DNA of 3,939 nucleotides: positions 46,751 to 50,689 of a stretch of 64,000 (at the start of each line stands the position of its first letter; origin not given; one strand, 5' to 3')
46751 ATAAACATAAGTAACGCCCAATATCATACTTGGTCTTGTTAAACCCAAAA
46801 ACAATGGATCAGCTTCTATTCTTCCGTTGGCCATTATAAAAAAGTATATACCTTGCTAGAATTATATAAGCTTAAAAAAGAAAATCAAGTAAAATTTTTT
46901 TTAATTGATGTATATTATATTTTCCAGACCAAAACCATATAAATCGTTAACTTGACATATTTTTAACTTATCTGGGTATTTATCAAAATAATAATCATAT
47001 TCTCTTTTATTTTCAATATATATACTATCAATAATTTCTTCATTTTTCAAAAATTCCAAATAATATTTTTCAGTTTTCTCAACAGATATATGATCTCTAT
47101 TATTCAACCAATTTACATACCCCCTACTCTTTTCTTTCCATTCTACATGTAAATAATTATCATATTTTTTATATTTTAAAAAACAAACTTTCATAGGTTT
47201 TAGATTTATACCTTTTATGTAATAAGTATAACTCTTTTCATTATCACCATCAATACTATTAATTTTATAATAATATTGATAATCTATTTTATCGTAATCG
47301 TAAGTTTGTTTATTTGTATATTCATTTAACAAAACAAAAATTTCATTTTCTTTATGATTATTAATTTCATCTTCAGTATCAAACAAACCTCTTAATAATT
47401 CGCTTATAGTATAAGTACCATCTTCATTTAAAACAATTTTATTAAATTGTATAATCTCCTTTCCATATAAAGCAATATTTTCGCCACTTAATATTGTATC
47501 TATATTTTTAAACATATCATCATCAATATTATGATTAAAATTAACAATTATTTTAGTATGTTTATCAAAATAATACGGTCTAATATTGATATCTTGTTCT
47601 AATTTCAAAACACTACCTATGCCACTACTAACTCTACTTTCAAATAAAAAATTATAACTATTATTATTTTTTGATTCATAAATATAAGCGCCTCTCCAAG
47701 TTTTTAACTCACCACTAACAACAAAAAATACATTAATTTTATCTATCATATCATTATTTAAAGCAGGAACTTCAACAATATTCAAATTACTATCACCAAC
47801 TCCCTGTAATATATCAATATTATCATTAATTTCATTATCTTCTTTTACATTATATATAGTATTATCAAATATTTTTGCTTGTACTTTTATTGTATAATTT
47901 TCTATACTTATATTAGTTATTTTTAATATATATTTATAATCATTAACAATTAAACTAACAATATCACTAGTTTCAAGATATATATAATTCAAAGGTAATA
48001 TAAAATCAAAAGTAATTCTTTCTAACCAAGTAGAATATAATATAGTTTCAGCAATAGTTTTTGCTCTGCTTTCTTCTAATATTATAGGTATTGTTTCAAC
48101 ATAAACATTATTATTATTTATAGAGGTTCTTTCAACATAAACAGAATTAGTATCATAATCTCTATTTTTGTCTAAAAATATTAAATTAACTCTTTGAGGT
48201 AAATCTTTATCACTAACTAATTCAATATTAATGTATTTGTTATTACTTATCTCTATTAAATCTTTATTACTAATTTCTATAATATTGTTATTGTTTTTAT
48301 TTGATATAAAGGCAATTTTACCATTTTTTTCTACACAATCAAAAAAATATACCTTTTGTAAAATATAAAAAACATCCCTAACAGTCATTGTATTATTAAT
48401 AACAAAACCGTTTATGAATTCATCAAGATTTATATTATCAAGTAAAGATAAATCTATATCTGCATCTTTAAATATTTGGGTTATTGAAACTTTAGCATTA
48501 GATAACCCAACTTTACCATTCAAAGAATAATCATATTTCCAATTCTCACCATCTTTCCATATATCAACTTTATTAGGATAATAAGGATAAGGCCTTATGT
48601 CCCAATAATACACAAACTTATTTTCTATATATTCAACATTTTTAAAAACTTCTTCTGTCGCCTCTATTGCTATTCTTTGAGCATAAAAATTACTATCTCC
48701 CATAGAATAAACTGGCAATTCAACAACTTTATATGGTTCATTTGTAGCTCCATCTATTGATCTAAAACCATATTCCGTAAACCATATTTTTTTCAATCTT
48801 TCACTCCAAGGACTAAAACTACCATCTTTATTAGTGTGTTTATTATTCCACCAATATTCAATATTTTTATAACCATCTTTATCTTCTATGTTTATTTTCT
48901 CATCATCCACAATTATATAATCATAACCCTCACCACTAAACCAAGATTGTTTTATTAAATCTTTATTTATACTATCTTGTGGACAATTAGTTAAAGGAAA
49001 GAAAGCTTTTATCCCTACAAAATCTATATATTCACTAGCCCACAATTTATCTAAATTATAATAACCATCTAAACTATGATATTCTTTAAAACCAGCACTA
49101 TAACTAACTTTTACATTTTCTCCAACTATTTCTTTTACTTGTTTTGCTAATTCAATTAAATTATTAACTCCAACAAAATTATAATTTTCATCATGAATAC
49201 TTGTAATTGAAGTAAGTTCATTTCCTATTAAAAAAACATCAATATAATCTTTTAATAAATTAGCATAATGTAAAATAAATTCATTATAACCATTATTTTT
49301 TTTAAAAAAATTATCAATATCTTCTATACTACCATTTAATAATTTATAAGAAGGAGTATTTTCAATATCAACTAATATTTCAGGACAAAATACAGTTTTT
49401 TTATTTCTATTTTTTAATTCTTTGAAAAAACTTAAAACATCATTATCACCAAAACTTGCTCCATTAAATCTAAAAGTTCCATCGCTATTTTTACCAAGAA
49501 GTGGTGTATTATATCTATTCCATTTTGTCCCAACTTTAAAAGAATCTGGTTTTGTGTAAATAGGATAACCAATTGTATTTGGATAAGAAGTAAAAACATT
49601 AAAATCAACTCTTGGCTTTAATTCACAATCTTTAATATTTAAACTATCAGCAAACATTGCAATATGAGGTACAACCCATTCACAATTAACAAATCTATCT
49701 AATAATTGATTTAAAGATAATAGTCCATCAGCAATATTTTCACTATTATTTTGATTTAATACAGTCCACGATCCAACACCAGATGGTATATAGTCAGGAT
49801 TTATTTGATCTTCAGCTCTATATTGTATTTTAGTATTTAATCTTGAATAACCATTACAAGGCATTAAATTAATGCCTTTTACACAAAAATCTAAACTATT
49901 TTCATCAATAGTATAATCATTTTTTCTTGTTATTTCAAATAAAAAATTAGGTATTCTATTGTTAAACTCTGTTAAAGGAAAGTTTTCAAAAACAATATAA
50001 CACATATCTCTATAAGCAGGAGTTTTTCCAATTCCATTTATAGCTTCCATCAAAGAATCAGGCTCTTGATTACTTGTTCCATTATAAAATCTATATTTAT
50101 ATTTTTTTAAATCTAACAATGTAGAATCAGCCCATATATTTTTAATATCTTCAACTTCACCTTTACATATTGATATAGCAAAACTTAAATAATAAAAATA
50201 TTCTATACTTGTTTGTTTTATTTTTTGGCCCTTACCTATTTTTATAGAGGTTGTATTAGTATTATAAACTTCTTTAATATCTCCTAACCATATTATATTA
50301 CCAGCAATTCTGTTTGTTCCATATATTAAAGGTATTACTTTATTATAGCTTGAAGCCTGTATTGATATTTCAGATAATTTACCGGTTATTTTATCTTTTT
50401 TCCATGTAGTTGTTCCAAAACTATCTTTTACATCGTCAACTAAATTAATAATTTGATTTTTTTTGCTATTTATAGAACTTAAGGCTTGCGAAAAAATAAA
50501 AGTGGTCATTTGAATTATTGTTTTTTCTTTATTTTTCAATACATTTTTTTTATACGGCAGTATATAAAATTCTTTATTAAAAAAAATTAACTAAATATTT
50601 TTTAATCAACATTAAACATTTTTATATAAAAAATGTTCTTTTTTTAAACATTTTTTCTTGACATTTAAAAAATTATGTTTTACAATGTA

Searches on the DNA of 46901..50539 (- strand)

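Call 64: search_rna_families(source=L074, start=4110, end=4290, threshold=evalue, max_evalue=10)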
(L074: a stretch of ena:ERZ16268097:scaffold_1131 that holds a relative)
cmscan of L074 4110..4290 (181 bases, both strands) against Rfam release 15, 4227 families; matches with E-value up to 10: 72.
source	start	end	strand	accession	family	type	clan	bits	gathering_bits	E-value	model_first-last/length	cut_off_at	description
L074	4136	4250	+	RF04211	MIR5185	Gene; miRNA;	-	50.2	101.7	2e-09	1-111/111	no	MIR5185 microRNA precursor family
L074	4140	4254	-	RF04211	MIR5185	Gene; miRNA;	-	44.6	101.7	5.1e-08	1-111/111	no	MIR5185 microRNA precursor family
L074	4133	4257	+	RF04134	MIR7504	Gene; miRNA;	-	42.5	83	6.7e-07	1-124/124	no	MIR7504 microRNA precursor family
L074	4140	4250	+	RF03714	MIR774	Gene; miRNA;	-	40.7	80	5.3e-07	1-98/98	no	MIR774 microRNA precursor family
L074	4129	4260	-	RF03601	MIR7993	Gene; miRNA;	-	38.5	100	4.4e-06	1-138/138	no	MIR7993 microRNA precursor family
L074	4133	4254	-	RF04134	MIR7504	Gene; miRNA;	-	37.5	83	1.2e-05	1-124/124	no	MIR7504 microRNA precursor family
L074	4136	4256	+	RF04230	mir-9261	Gene; miRNA;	-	36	86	3.4e-06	1-92/92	no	mir-9261 microRNA precursor family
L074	4148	4242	+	RF00053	mir-7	Gene; miRNA;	-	34.5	51.8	6.7e-06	1-91/91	no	mir-7 microRNA precursor family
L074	4131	4253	-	RF04112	MIR5512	Gene; miRNA;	-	33.9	139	3.8e-05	1-132/132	no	MIR5512 microRNA precursor family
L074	4131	4261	+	RF04174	MIR4208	Gene; miRNA;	-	31.5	140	0.0023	3-189/191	no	MIR4208 microRNA precursor family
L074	4140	4250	-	RF03604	mir-5728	Gene; miRNA;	-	31.3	100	0.00013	1-84/84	no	mir-5728 microRNA precursor family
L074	4120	4264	+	RF03826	MIR825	Gene; miRNA;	-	31.2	160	0.00022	1-146/146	no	MIR825 microRNA precursor family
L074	4138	4252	+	RF00452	MIR172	Gene; miRNA;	-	31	70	3.2e-05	1-114/114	no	mir-172 microRNA precursor family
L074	4158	4232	+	RF03497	MIR5038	Gene; miRNA;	-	30.9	70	0.00014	1-75/75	no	MIR5038 microRNA precursor family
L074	4131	4254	-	RF04230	mir-9261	Gene; miRNA;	-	30.3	86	0.00012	1-92/92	no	mir-9261 microRNA precursor family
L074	4140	4248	-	RF00842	MIR403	Gene; miRNA;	-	30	70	9.5e-05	1-115/115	no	MIR403 microRNA precursor family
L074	4145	4246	+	RF03916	MIR400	Gene; miRNA;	-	29.5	83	0.00014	1-103/103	no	MIR400 microRNA precursor family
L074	4150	4239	+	RF04113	MIR1523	Gene; miRNA;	-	29.3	96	0.00025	1-92/92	no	MIR1523 microRNA precursor family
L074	4136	4254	+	RF04205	MIR2606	Gene; miRNA;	-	29.1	139.7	0.0095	1-165/165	no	MIR2606 microRNA precursor family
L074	4133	4254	+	RF01005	MIR530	Gene; miRNA;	-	28.3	85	0.0009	1-172/172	no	MIR530 microRNA precursor family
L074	4150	4240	+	RF03622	mir-731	Gene; miRNA;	-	27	70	0.0024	1-90/90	no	mir-731 microRNA precursor family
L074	4142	4248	+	RF04088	MIR812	Gene; miRNA;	-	25.9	80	0.25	27-179/205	no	MIR812 microRNA precursor family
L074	4160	4230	+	RF03508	mir-970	Gene; miRNA;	-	25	53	0.0066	1-74/74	no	mir-970 microRNA precursor family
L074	4121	4281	-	RF01254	snR34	Gene; snRNA; snoRNA; HACA-box;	CL00042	24.9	39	0.1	1-206/206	no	Small nucleolar RNA snR34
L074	4141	4249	-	RF04174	MIR4208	Gene; miRNA;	-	24.6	140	0.064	31-159/191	no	MIR4208 microRNA precursor family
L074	4143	4257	+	RF00121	MicC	Gene; sRNA;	-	23.6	90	0.12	1-123/123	no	MicC RNA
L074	4155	4235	+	RF03604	mir-5728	Gene; miRNA;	-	23.3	100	0.019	1-84/84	no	mir-5728 microRNA precursor family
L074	4214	4282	+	RF02748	FtrB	Gene; sRNA;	-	23.3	66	0.058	1-115/115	no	Francisella sRNA B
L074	4142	4248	-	RF04088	MIR812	Gene; miRNA;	-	22.7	80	0.94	27-179/205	no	MIR812 microRNA precursor family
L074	4157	4233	+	RF03940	MIR9563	Gene; miRNA;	-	22.3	90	0.032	1-127/127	no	MIR9563 microRNA precursor family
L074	4151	4239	+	RF03800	mir-4477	Gene; miRNA;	-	22.2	74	0.03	1-81/81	no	mir-4477 microRNA precursor family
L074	4131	4260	-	RF03826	MIR825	Gene; miRNA;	-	21.7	160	0.064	1-146/146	no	MIR825 microRNA precursor family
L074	4150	4240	-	RF03942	mir-5727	Gene; miRNA;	-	21.6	100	0.05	1-92/92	no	mir-5727 microRNA precursor family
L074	4158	4231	+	RF03749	MIR2617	Gene; miRNA;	-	21.6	46.5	0.15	1-86/86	no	MIR2617 microRNA precursor family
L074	4144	4246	+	RF03303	mir-973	Gene; miRNA;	-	21.4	63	0.059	1-84/84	no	mir-973 microRNA precursor family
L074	4126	4225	-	RF02748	FtrB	Gene; sRNA;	-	21.4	66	0.15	1-115/115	no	Francisella sRNA B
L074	4146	4263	-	RF03860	MIR1520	Gene; miRNA;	CL00145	20.9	53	0.71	1-122/122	no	MIR1520 microRNA precursor family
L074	4140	4253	+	RF03517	MIR5225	Gene; miRNA;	-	20.6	72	0.022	1-126/126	no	MIR5225 microRNA precursor family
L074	4146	4244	+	RF03609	mir-5470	Gene; miRNA;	-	20.4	98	0.053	1-81/81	no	mir-5470 microRNA precursor family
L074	4159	4232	-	RF03749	MIR2617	Gene; miRNA;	-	19.4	46.5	0.5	1-86/86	no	MIR2617 microRNA precursor family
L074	4148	4242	+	RF03817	mir-3836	Gene; miRNA;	-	18.9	100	0.42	1-91/91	no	mir-3836 microRNA precursor family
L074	4130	4261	-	RF04127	MIR8007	Gene; miRNA;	-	18.8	195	0.12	30-195/226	no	MIR8007 microRNA precursor family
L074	4149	4241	+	RF04186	mir-278_2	Gene; miRNA;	-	18.1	70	0.18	1-79/79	no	mir-278_2 microRNA precursor family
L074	4123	4246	+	RF03530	bglG-cis-reg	Cis-reg;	-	18.1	80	0.4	1-137/137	no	cis-regulatory element of the bglG/LicT operon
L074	4199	4268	-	RF02621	BSnc120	Gene; sRNA;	-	17.9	114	0.12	1-88/88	no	Brucella sRNA 120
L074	4150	4240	+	RF00998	mir-562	Gene; miRNA;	-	17.5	100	0.29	1-89/89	no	mir-562 microRNA precursor family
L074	4152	4238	+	RF00575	SNORD70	Gene; snRNA; snoRNA; CD-box;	-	17.4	50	3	1-89/89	no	Small nucleolar RNA SNORD70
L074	4155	4235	+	RF00075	MIR166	Gene; miRNA;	-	16.7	60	0.14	1-111/111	no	mir-166 microRNA precursor family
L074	4148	4242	+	RF04009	mir-754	Gene; miRNA;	-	16.2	84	1.3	1-78/78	no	mir-754 microRNA precursor family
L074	4145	4245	-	RF03303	mir-973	Gene; miRNA;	-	16.1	63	1.5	1-84/84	no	mir-973 microRNA precursor family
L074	4199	4290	-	RF01710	Lacto-usp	Gene; sRNA;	-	15.8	50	3.9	1-90/90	no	Lacto-usp RNA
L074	4220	4290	-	RF02379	csRNA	Gene; sRNA;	-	15.8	57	8.6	19-93/93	5'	Cia-dependent small RNA csRNA1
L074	4160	4230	-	RF01186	SNORD127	Gene; snRNA; snoRNA; CD-box;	-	15.6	45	5.8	1-86/86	no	Small nucleolar RNA SNORD127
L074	4197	4264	+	RF00610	SNORD110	Gene; snRNA; snoRNA; CD-box;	CL00076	14.7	64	2.3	1-71/71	no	Small nucleolar RNA SNORD110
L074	4162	4226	+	RF03640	mir-3747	Gene; miRNA;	-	14.4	63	2.7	1-67/67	no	mir-3747 microRNA precursor family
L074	4151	4259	+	RF04318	idnO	Cis-reg;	-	14.3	100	5.7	56-177/206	no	idnO ncRNA motif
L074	4164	4228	-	RF03640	mir-3747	Gene; miRNA;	-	13.5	63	4.7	1-67/67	no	mir-3747 microRNA precursor family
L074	4191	4260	-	RF01501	Afu_199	Gene; snRNA; snoRNA; CD-box;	-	13.4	45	3.3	1-77/77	no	A. fimigatus snoRNA Afu_199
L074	4137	4250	-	RF03517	MIR5225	Gene; miRNA;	-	13.2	72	2.3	1-126/126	no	MIR5225 microRNA precursor family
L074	4147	4271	+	RF01405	STnc490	Gene; sRNA;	-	12.7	56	2.2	1-124/124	no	STnc490 Hfq binding RNA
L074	4122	4241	+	RF02412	snoR144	Gene; snRNA; snoRNA; HACA-box;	-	12.7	100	4.4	1-145/145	no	Small nucleolar RNA snoR144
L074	4169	4250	+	RF00079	OmrA-B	Gene; sRNA;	-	12.6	40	5.2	1-87/87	no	OmrA-B family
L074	4136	4290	+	RF02792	sRNA162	Gene; antisense;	-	12.5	78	5.4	1-98/190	3'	Archaeal Small RNA 162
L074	4110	4169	+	RF02144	rsmX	Gene;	CL00106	12.3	56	3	53-114/114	5'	rsmX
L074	4180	4249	-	RF02119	FTX_1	Gene; lncRNA;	-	12.1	50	3.7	1-71/71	no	FTX transcript, XIST regulator conserved region 1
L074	4163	4250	+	RF00398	SNORA15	Gene; snRNA; snoRNA; HACA-box;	-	12.1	47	7.9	1-137/137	no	Small nucleolar RNA SNORA15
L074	4121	4189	+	RF02621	BSnc120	Gene; sRNA;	-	12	114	8.3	1-88/88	no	Brucella sRNA 120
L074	4129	4284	+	RF01659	ceN86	Gene; snRNA; snoRNA; CD-box;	-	12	40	8.6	1-124/124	no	Caenorhabditis snoRNA ceN86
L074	4110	4152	+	RF02421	Bp1_684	Gene; sRNA;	-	11.4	44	3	71-113/113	5'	Burkholderia sRNA Bp1_Cand684_SIPHT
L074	4110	4217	-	RF03533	SQ1002_RNA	Gene; sRNA;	-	10.9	128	3.4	1-174/237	3'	Clostridioides difficile sRNA SQ1002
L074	4201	4266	+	RF03149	RAGATH-12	Gene; sRNA;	-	10.9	75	8.9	1-78/78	no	RAGATH-12 RNA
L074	4168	4203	+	RF02060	STnc410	Gene; sRNA;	-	9.4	50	8.2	1-158/158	no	Enterobacterial sRNA STnc410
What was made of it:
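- It drew none to 6S, so the 6S match is not a generic response to a rod (call 64). Small E-values below the cut-off can be spurious for structured, non-random sequence (call 64).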
